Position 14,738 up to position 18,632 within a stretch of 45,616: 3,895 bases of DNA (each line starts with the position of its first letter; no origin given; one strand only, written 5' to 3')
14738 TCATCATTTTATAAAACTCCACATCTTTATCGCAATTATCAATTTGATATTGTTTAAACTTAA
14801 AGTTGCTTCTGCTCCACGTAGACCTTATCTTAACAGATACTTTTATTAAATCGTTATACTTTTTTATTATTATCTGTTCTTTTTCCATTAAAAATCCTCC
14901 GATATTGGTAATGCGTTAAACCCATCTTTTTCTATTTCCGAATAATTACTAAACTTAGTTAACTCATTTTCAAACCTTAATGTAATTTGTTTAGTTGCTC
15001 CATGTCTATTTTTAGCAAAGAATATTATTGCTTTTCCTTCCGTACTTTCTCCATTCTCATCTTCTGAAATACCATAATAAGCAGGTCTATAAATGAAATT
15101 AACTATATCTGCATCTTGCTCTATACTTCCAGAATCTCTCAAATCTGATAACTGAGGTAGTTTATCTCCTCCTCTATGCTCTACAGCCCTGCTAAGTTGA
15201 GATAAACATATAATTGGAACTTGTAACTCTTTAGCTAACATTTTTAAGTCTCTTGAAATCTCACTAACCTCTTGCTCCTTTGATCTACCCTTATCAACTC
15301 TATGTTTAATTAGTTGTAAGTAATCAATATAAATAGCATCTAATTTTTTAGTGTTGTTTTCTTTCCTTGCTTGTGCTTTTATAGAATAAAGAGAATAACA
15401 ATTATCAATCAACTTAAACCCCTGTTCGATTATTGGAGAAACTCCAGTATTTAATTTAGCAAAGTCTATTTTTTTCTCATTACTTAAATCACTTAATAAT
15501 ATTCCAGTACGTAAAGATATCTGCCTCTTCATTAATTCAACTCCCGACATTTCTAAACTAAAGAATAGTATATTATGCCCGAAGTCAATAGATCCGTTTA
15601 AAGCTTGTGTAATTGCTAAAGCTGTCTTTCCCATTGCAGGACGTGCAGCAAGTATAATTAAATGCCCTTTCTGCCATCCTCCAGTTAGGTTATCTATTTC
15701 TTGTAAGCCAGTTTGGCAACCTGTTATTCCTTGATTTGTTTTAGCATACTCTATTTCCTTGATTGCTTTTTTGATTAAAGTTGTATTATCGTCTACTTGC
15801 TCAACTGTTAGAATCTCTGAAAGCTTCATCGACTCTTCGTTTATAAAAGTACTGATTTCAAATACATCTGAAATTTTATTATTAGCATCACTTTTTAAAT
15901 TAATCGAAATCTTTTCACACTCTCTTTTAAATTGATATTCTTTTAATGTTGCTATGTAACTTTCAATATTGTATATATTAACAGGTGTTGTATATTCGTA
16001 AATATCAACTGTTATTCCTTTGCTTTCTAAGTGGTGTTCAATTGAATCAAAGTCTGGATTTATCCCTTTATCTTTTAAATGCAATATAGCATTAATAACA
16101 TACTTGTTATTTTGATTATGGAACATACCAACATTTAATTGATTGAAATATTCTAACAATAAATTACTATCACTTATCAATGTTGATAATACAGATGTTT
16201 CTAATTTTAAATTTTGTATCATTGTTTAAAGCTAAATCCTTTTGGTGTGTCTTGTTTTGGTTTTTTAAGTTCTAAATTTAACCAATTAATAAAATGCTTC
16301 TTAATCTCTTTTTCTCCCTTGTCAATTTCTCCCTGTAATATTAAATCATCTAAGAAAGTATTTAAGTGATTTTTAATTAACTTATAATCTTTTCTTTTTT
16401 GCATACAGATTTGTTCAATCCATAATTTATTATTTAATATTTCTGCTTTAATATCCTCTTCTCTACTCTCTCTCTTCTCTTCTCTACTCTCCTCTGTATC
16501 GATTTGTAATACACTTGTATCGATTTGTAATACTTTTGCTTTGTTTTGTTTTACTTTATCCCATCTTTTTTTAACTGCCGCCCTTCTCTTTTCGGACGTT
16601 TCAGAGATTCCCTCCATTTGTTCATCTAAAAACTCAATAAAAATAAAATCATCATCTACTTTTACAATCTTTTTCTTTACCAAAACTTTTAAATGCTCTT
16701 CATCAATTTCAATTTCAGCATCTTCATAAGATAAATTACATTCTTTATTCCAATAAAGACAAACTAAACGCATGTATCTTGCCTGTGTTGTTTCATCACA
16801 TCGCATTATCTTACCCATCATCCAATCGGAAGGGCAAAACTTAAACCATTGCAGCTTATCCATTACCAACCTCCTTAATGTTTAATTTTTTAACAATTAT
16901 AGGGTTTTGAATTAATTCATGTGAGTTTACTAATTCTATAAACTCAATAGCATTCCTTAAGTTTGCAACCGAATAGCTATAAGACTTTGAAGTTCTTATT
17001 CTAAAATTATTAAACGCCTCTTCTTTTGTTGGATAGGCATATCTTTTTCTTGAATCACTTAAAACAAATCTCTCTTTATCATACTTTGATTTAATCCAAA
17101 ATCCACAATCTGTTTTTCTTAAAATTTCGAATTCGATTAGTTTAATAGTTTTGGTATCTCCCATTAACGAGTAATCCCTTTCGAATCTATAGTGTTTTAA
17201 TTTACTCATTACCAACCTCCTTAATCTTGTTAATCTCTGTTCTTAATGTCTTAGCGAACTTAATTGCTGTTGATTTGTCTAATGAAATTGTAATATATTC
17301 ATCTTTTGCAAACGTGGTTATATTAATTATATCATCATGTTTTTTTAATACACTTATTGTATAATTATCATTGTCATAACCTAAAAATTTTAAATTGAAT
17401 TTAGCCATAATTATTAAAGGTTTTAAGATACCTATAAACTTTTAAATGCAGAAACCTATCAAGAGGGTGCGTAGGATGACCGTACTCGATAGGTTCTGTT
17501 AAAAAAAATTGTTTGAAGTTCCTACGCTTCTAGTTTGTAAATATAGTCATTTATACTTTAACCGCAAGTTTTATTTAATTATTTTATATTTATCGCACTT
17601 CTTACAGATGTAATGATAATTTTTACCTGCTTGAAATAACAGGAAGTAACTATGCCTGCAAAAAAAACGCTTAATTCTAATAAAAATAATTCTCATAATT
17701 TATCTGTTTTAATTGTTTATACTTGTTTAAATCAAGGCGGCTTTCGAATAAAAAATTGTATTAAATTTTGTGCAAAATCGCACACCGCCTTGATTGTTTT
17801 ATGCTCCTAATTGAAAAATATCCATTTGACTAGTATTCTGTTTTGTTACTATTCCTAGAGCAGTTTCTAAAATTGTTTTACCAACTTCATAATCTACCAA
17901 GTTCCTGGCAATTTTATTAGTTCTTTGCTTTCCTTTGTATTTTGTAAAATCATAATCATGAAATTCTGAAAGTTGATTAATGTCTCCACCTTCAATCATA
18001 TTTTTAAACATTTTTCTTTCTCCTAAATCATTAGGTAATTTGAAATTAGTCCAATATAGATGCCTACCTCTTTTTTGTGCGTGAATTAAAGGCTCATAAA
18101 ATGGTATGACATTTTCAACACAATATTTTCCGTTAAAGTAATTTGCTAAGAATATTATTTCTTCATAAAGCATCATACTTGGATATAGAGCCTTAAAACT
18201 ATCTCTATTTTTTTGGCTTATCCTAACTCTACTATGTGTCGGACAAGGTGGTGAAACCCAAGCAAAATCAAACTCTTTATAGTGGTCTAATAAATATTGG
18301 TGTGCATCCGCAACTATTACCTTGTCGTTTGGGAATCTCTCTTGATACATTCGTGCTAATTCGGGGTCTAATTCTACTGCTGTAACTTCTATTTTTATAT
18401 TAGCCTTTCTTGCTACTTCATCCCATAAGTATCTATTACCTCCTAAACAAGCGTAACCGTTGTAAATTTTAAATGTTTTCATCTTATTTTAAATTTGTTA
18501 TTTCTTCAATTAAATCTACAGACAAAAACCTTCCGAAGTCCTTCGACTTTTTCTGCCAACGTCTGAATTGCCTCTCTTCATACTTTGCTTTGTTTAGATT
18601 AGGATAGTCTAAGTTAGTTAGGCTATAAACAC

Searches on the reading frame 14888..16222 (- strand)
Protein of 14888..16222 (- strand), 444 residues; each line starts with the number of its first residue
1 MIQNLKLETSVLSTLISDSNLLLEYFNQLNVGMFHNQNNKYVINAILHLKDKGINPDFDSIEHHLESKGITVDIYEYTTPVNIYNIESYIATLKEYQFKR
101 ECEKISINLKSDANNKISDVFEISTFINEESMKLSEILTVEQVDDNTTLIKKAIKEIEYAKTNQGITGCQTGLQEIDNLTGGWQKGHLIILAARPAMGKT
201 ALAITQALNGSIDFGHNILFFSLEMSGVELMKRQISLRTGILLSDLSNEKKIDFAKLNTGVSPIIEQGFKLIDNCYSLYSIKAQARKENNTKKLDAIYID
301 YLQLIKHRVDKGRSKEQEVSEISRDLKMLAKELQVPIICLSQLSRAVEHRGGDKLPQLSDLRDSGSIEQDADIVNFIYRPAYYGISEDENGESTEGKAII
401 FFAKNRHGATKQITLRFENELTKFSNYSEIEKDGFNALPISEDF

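Call 36: search_protein_families(library=phrogs, proteins=[window:14888-16222:-], max_evalue=0.001)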
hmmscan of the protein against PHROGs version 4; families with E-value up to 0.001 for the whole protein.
window:14888-16222:- (444 aa): 7 families
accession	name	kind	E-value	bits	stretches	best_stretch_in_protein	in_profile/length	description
phrog_19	-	DNA, RNA and nucleotide metabolism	1.3e-82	279.6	1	1-429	157-583/621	DnaB-like replicative helicase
phrog_243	-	DNA, RNA and nucleotide metabolism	1.5e-42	146.5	1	157-429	7-270/273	DnaB-like replicative helicase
phrog_11530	-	unknown function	2.5e-32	113.2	1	278-419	16-150/184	-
phrog_239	-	DNA, RNA and nucleotide metabolism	3.8e-26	93.2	1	167-431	339-603/801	DNA primase/helicase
phrog_19347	-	unknown function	5.2e-12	47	1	361-426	1-78/79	-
phrog_5482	-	unknown function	6.7e-08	32.6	1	165-413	26-283/341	-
phrog_23150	-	unknown function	3.8e-06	27.6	1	144-207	158-215/217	-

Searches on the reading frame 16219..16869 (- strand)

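Call 36: search_protein_families(library=phrogs, proteins=[window:16219-16869:-], max_evalue=0.001)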
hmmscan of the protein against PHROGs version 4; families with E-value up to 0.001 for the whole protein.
window:16219-16869:- (216 aa): 2 families
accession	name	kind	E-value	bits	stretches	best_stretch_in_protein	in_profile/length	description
phrog_29280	-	unknown function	1.1e-09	39.4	1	5-140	4-141/286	-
phrog_9327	-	DNA, RNA and nucleotide metabolism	7.3e-07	30.1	1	3-139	1-142/276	primosomal protein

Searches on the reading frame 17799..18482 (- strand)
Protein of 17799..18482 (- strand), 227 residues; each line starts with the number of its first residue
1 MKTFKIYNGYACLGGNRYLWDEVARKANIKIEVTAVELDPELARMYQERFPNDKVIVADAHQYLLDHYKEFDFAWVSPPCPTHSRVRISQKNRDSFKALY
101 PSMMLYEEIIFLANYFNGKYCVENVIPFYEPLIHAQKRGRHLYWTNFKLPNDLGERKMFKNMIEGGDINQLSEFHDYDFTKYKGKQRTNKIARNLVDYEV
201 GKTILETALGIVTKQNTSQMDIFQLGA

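Call 36: search_protein_families(library=phrogs, proteins=[window:17799-18482:-], max_evalue=0.001)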
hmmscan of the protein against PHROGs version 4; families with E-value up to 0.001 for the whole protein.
window:17799-18482:- (227 aa): 2 families
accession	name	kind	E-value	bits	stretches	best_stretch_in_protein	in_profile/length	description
phrog_363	-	other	8.2e-11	42.6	1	2-89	52-134/327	DNA methyltransferase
phrog_116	-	other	4.4e-05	23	1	27-91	227-291/779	DNA methyltransferase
